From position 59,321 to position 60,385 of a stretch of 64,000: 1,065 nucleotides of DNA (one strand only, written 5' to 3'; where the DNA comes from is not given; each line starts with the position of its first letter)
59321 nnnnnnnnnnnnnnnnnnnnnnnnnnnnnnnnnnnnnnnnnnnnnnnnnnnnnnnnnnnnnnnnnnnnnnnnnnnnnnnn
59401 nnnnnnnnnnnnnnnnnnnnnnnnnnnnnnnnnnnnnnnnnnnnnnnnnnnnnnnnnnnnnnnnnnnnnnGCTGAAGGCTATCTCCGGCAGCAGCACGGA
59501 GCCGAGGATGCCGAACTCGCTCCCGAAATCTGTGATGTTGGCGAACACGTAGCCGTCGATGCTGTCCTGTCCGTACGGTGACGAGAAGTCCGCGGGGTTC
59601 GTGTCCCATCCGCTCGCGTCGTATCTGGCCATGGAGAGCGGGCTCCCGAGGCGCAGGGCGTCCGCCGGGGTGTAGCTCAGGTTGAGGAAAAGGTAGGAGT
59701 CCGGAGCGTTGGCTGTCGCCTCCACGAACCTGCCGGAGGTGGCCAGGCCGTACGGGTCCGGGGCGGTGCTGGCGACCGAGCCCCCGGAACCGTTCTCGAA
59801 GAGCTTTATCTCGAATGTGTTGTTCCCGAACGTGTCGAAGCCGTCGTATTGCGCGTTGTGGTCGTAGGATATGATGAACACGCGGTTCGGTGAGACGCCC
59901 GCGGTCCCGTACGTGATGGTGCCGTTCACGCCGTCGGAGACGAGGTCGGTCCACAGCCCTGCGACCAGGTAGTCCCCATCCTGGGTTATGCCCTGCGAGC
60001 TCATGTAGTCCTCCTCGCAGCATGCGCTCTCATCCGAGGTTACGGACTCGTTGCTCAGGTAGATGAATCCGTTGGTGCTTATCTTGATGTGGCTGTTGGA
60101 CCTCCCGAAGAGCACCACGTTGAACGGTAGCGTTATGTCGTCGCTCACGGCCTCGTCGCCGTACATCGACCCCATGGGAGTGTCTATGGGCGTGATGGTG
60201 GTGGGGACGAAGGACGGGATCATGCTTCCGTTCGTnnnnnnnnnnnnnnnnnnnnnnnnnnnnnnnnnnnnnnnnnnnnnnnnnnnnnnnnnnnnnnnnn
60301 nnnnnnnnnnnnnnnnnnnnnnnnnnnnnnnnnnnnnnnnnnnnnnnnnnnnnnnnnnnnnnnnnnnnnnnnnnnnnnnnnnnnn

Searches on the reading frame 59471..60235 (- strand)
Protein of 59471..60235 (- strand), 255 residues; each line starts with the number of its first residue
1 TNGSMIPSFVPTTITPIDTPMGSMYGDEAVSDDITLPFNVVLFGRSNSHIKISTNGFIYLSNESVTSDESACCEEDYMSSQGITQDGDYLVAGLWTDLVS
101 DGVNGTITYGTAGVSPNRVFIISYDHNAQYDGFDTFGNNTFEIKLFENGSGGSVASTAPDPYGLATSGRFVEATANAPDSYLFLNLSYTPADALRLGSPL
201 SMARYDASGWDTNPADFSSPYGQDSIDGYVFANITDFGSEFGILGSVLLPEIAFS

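Call 42: predict_structure(alignment_id=A2)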
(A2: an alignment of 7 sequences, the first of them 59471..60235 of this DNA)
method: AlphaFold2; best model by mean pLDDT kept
length: 255 residues; sequences in the alignment: 7
mean_pLDDT: 44.0   pTM: 0.48
mean pLDDT of the five models: 44.0, 43.4, 41.7, 40.4, 39.2
residues with pLDDT >= 90: 0; 70-90: 22; 50-70: 64; < 50: 169
segments of 3 or more residues with pLDDT < 50: 1-15, 67-103, 128-137, 149-255
pLDDT, mean of each block of 10 residues (from residue 1): 31 49 67 73 61 66 53 34 35 42 63 66 59 45 55 27 25 25 36 37 39 40 29 26 24 25
secondary structure, 60 per line:
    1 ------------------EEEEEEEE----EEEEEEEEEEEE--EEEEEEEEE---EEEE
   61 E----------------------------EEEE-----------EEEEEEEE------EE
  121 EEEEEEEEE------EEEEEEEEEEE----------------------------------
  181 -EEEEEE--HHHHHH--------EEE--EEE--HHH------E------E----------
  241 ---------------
elements in order: E19-26 E31-42 E45-53 E57-61 E90-93 E105-112 E119-129 E136-146 E182-187 H190-195 E204-206 E209-211

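Call 43: search_protein_families(library=pfam, proteins=[window:59471-60235:-], max_evalue=1)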
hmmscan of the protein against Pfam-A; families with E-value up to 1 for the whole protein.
window:59471-60235:- (255 aa): 0 families

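Call 46: search_protein_families(library=pfam, alignment_id=A3, max_evalue=1)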
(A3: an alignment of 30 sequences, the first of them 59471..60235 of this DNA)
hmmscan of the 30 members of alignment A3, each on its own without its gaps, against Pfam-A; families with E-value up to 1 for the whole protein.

A. member 1, window:59471-60235:- (255 aa): 0 families

B. families by the number of members that match (of 30 scanned): 5 families
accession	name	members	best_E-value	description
PF06119.19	NIDO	14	9.1e-08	Nidogen-like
PF07076.17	DUF1344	1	0.013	Protein of unknown function (DUF1344)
PF05275.17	CopB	1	0.027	Copper resistance protein B precursor (CopB)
PF02775.26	TPP_enzyme_C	1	0.045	Thiamine pyrophosphate enzyme, C-terminal TPP binding domain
PF14200.12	RicinB_lectin_2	1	0.063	Ricin-type beta-trefoil lectin domain-like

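Call 47: search_solved_structures(query=A3, max_evalue=10, show_alignments=3)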
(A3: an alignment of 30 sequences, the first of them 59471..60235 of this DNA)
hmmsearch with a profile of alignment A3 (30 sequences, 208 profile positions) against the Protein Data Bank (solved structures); distinct sequences matched with E-value up to 10: 3.
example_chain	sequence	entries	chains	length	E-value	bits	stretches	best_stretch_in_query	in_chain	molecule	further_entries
8gl6_D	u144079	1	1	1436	7.9e-20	74.4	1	7-205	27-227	RemA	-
8y7r_A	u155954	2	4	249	1.2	11.7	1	22-102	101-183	NAD(P)-dependent dehydrogenase (Short-subunit alcohol dehydrogenase family)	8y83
9fym_A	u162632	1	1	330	1.7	11.3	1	101-125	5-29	Glycoside hydrolase family 20 catalytic domain-containing protein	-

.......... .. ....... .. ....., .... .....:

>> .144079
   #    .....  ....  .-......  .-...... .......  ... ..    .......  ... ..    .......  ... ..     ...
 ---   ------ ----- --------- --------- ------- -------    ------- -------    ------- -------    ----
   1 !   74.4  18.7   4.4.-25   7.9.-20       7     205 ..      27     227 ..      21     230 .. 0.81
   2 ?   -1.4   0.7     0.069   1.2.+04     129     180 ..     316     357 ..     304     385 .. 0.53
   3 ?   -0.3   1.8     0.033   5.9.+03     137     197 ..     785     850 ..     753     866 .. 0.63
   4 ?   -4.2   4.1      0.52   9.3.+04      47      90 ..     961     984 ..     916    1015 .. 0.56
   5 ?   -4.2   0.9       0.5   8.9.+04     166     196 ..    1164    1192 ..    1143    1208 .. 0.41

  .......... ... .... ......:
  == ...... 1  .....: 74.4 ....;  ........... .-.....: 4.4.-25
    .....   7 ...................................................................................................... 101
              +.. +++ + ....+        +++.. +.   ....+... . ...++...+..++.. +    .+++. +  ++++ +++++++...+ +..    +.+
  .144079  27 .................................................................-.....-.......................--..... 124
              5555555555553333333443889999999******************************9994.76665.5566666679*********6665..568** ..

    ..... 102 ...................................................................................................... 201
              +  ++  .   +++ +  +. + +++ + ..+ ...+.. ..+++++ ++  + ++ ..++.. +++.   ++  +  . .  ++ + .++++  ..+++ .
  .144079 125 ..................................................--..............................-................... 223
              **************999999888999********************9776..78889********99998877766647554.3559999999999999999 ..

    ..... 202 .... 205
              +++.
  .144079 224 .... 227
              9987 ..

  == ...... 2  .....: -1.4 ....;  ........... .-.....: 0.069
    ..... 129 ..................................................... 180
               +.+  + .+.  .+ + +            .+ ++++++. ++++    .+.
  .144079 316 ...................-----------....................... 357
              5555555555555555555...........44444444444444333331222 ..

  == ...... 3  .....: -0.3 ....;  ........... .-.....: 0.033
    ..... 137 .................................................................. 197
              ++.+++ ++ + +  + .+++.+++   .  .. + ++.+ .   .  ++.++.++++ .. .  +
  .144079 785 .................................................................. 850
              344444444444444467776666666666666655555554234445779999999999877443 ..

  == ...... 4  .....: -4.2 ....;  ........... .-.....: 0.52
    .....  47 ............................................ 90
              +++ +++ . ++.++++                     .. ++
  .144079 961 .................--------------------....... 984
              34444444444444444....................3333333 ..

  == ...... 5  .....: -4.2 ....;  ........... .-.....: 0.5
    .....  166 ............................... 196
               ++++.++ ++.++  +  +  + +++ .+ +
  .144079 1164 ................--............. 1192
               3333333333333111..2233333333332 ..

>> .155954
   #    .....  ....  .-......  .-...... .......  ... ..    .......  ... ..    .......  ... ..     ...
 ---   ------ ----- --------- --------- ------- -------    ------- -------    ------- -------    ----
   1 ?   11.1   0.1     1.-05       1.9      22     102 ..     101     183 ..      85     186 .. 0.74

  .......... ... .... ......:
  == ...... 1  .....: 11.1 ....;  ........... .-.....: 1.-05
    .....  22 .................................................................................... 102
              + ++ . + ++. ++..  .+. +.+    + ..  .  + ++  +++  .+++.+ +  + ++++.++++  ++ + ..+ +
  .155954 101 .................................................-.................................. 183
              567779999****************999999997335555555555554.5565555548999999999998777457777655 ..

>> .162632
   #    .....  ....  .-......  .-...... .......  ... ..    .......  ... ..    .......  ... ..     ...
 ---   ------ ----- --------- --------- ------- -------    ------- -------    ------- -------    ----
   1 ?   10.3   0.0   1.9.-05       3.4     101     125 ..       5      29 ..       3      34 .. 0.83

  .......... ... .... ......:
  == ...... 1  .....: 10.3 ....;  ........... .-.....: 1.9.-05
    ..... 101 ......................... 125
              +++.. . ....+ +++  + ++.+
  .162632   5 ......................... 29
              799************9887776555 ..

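Call 69: search_protein_families(library=ncbifam, proteins=[window:59471-60235:-], max_evalue=0.1)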
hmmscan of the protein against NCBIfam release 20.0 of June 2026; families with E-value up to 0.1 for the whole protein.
window:59471-60235:- (255 aa): 1 family
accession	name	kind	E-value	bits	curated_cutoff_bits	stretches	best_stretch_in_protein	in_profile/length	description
NF000460.1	fusD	exception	0.074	12.9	450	1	91-133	101-144/213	FusD family fusidic acid resistance EF-G-binding protein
